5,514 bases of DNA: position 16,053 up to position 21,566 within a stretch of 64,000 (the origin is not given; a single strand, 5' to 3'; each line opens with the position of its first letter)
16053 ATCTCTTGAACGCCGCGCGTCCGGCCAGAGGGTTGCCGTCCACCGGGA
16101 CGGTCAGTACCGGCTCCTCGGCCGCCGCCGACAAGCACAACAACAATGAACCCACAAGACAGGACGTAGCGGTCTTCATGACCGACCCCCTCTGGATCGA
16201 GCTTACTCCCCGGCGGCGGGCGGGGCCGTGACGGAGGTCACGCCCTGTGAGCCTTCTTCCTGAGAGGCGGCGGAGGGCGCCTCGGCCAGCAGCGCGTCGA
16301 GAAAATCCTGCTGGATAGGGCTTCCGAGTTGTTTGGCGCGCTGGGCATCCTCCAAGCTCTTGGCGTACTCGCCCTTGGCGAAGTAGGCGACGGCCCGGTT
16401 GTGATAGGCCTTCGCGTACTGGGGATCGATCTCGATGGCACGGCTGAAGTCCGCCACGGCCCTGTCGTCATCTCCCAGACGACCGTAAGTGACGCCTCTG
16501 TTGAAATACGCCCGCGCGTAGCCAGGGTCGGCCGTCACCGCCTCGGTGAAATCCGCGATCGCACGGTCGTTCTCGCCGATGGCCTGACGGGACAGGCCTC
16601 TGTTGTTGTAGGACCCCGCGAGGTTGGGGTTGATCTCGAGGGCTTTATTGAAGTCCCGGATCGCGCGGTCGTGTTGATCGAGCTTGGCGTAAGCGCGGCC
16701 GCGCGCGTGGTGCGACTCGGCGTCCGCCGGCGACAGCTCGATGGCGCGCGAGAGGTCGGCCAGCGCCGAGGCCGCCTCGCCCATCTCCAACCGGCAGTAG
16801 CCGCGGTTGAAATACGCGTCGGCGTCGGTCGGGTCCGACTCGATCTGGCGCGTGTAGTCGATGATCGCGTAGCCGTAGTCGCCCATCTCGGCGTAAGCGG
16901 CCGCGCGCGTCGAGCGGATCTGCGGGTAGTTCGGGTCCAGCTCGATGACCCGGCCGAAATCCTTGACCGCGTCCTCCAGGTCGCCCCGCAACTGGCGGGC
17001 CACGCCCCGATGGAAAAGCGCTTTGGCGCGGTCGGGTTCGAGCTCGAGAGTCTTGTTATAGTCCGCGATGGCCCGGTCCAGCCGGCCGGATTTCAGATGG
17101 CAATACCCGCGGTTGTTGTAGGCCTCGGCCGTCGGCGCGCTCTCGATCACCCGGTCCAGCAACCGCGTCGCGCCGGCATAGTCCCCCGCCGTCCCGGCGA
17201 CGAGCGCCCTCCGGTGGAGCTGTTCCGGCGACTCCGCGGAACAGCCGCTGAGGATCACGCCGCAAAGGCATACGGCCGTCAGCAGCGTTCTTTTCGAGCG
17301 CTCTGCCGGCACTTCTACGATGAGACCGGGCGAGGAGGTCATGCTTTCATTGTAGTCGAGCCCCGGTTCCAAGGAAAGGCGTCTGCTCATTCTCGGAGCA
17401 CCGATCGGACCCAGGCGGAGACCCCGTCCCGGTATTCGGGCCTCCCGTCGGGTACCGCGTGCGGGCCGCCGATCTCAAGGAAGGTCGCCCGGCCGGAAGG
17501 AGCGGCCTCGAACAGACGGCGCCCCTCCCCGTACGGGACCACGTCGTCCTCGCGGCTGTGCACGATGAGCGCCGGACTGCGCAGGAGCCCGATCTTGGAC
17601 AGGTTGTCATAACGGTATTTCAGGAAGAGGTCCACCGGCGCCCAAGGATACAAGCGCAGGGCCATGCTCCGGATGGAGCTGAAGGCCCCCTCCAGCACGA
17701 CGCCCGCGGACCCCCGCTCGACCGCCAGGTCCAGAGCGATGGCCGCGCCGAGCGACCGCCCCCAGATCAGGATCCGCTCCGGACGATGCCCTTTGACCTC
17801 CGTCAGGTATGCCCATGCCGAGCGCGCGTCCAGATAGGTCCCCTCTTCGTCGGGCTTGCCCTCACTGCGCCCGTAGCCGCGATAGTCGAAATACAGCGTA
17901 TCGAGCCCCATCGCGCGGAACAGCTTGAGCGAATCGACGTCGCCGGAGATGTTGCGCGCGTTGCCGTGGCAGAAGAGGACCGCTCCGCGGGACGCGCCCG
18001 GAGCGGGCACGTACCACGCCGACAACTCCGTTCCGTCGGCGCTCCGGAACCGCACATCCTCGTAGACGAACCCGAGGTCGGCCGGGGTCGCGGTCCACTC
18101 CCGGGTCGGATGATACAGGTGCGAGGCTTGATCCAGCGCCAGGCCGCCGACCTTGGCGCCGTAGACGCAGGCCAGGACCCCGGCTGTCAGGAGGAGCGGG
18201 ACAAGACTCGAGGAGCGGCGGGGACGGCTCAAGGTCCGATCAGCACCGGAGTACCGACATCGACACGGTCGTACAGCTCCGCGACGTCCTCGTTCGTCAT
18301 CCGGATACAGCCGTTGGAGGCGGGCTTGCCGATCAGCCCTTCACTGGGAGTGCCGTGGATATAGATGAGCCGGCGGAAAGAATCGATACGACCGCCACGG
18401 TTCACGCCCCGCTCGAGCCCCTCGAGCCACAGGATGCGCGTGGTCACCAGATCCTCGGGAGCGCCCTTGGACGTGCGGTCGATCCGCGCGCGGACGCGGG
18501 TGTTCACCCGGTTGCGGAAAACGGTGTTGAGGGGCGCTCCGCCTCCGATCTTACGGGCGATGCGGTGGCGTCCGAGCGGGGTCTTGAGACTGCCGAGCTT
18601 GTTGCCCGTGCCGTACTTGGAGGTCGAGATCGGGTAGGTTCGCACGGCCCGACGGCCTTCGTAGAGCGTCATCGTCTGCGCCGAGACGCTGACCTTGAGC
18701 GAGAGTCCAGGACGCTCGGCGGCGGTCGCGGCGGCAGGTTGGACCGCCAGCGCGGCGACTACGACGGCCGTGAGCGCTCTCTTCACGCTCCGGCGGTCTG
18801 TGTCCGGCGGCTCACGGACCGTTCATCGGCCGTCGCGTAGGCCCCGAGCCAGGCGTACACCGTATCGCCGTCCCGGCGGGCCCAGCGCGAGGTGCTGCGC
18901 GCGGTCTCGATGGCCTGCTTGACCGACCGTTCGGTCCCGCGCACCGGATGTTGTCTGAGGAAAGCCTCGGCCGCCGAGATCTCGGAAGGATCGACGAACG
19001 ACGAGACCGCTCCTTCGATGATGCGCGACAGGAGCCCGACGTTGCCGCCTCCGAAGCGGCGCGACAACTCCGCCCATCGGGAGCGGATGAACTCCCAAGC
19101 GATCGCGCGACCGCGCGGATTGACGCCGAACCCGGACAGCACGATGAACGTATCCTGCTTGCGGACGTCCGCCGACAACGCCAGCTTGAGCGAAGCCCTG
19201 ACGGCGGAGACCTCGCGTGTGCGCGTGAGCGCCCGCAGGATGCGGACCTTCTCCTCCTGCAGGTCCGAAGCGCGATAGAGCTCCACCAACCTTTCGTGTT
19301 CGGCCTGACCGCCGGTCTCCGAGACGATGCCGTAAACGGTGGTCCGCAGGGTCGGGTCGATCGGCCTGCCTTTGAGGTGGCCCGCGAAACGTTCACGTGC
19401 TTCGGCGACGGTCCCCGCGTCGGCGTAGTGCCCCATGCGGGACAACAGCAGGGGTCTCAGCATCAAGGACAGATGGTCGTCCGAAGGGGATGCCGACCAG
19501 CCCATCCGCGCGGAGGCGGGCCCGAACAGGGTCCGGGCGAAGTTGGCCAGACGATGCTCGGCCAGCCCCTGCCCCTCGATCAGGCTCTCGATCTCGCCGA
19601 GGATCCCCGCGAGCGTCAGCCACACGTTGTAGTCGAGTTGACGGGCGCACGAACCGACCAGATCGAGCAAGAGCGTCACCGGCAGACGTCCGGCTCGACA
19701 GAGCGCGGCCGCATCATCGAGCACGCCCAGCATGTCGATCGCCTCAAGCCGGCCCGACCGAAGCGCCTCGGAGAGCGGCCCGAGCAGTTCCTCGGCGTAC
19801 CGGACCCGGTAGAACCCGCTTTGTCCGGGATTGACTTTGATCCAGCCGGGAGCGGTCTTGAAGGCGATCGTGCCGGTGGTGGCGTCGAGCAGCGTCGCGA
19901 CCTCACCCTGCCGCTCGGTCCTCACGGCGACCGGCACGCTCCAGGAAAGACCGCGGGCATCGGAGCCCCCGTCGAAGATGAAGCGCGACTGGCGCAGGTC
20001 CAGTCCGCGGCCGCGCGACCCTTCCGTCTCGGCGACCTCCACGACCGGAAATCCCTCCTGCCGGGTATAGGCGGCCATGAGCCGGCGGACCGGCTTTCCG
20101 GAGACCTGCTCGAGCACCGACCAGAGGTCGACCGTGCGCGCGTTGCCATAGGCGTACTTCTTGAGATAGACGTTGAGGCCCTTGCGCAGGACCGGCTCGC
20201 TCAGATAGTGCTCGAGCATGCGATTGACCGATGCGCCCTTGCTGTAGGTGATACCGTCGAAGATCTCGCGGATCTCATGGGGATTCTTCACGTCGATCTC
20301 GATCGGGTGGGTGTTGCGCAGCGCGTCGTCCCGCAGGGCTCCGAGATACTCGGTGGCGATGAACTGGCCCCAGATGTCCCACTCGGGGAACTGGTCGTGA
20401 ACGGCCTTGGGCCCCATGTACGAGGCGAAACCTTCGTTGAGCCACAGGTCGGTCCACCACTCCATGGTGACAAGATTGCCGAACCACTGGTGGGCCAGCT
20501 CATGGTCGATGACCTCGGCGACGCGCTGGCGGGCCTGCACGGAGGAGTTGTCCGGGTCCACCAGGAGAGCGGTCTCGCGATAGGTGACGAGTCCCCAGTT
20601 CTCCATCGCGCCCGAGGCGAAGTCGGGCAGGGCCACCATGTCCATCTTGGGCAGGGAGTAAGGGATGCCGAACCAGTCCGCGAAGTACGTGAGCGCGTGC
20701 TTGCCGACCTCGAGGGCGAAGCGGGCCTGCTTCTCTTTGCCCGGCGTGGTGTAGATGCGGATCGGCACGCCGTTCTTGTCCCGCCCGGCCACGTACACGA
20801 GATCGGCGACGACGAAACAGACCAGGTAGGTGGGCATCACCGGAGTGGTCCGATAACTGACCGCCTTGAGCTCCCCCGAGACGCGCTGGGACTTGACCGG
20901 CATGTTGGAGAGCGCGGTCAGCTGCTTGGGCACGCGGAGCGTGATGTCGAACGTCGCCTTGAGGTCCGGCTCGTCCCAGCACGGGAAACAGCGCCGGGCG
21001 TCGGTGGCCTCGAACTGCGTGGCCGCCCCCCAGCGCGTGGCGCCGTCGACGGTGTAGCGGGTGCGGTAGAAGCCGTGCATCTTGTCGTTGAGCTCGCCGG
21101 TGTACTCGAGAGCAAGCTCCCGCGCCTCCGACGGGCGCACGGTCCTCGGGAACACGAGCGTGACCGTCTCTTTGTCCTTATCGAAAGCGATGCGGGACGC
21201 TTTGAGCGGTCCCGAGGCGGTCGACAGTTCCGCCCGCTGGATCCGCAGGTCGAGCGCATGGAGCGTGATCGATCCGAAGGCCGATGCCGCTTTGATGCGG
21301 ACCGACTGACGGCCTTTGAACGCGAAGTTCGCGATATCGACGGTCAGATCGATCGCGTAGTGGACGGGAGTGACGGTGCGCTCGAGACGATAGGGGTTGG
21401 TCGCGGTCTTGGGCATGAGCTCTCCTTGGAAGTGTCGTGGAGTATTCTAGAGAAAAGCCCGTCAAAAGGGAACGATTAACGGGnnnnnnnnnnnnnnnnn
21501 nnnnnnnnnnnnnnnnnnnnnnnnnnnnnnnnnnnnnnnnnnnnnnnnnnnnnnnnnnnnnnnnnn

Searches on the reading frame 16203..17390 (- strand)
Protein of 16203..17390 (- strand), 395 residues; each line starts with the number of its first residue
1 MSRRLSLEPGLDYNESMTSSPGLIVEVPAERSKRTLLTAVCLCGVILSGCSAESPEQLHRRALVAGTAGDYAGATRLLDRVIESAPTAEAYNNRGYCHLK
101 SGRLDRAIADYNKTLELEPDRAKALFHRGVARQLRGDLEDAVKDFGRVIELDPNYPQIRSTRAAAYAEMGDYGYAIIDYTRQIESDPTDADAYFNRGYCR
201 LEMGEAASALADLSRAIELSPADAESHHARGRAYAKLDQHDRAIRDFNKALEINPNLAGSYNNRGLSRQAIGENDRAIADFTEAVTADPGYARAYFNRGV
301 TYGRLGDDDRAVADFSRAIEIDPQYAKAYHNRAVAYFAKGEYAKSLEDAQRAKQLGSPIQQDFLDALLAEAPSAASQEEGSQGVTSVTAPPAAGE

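Call 34: search_protein_families(library=pfam, proteins=[window:16203-17390:-], max_evalue=0.0001)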
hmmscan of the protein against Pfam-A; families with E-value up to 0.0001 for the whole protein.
window:16203-17390:- (395 aa): 16 families
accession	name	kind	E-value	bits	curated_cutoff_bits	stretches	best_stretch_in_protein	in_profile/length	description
PF00515.34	TPR_1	-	7.1e-67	219.1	27.8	6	88-120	1-33/34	Tetratricopeptide repeat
PF07719.23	TPR_2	-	4.4e-57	185.9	27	4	224-256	1-33/34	Tetratricopeptide repeat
PF13414.12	TPR_11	-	7.9e-52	173.1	26.8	6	305-340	7-42/42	TPR repeat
PF13431.12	TPR_17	-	3.4e-50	164.6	24.4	2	315-346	2-33/34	Tetratricopeptide repeat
PF13181.12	TPR_8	-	4.4e-48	157.8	25.7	3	292-325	1-34/34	Tetratricopeptide repeat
PF13432.12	TPR_16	-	2.2e-31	108.3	32.7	3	60-117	2-60/65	Tetratricopeptide repeat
PF13371.12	TPR_9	-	8.2e-28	96.7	35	2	96-163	3-70/73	Tetratricopeptide repeat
PF13424.12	TPR_12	-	2.8e-25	88.7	30.1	3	87-152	2-75/77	Tetratricopeptide repeat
PF13174.12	TPR_6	-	2.5e-23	81.5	26.3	0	124-154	2-32/33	Tetratricopeptide repeat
PF14559.12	TPR_19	-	8e-21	74.6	25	0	68-123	4-62/68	Tetratricopeptide repeat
PF13428.12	TPR_14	-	3.6e-19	67.8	23.5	0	226-257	3-34/44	Tetratricopeptide repeat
PF25575.1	TPR_BSK1_C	-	2.4e-08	34.3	42.2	0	170-222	56-109/118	Serine/threonine-protein kinase BSK1-like, TPR repeats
PF13374.12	TPR_10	-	2.7e-08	34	27.5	0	326-353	2-29/42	Tetratricopeptide repeat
PF12895.13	ANAPC3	-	7.6e-08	33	27.2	0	170-245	3-77/82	Anaphase-promoting complex, cyclosome, subunit 3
PF23914.1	TPR_CcmH_CycH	-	3.1e-07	30.8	42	0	219-317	45-146/158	Cytochrome c-type biogenesis protein H TPR domain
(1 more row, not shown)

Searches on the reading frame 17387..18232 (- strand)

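Call 34: search_protein_families(library=pfam, proteins=[window:17387-18232:-], max_evalue=0.0001)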
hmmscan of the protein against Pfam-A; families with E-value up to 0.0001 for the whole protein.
window:17387-18232:- (281 aa): 3 families
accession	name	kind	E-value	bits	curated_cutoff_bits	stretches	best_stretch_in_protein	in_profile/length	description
PF12146.15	Hydrolase_4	-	2.3e-15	57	27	1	80-191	2-117/239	Serine aminopeptidase, S33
PF00561.26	Abhydrolase_1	-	1.1e-10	42.1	25.8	1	84-186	2-111/245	alpha/beta hydrolase fold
PF12697.13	Abhydrolase_6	-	9.3e-07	30.2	26.3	1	85-250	1-153/217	Alpha/beta hydrolase family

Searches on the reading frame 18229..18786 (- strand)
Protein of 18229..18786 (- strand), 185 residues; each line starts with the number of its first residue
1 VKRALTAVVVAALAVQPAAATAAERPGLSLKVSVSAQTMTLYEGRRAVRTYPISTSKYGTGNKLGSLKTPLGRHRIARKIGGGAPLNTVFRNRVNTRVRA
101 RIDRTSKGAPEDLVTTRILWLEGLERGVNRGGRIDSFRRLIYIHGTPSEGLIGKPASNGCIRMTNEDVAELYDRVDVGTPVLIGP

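Call 34: search_protein_families(library=pfam, proteins=[window:18229-18786:-], max_evalue=0.0001)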
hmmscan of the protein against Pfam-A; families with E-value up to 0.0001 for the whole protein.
window:18229-18786:- (185 aa): 1 family
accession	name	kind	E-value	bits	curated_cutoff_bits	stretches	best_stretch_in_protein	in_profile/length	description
PF03734.19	YkuD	-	3.2e-26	93.1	23.4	1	31-183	5-146/146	L,D-transpeptidase catalytic domain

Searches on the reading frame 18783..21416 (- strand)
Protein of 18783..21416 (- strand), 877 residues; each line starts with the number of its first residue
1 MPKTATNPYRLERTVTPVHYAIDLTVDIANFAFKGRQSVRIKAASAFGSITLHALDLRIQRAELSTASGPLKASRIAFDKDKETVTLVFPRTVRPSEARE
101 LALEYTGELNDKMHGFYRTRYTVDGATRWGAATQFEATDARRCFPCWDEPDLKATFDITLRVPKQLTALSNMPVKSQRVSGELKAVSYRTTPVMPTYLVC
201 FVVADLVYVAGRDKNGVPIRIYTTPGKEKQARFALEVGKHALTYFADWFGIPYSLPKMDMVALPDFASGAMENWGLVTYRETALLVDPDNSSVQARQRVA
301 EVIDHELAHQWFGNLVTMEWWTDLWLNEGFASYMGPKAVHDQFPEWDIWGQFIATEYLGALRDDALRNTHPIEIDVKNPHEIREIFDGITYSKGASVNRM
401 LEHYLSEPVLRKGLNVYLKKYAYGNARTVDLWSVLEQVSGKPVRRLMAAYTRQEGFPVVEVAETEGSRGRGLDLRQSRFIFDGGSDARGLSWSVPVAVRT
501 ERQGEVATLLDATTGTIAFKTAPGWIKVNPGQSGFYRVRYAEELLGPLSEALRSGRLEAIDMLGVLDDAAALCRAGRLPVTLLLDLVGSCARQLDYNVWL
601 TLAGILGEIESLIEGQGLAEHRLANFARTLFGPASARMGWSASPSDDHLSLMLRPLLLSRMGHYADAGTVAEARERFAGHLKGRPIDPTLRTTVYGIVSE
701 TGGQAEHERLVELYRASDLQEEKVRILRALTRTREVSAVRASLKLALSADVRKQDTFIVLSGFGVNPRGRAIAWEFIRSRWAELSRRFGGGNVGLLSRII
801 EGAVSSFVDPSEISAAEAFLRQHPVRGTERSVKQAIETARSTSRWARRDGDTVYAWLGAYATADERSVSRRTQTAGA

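Call 34: search_protein_families(library=pfam, proteins=[window:18783-21416:-], max_evalue=0.0001)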
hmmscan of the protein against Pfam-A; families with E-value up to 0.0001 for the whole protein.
window:18783-21416:- (877 aa): 3 families
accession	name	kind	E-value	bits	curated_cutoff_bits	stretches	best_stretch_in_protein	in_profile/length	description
PF11838.14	ERAP1_C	-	1.8e-85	287.6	38.2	1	525-840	1-317/318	ERAP1-like C-terminal domain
PF01433.26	Peptidase_M1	-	1.1e-84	283.9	27.7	1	233-450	1-218/218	Peptidase family M1 domain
PF17900.6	Peptidase_M1_N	-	1e-51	176.1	25.8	1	17-198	2-186/186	Peptidase M1 N-terminal domain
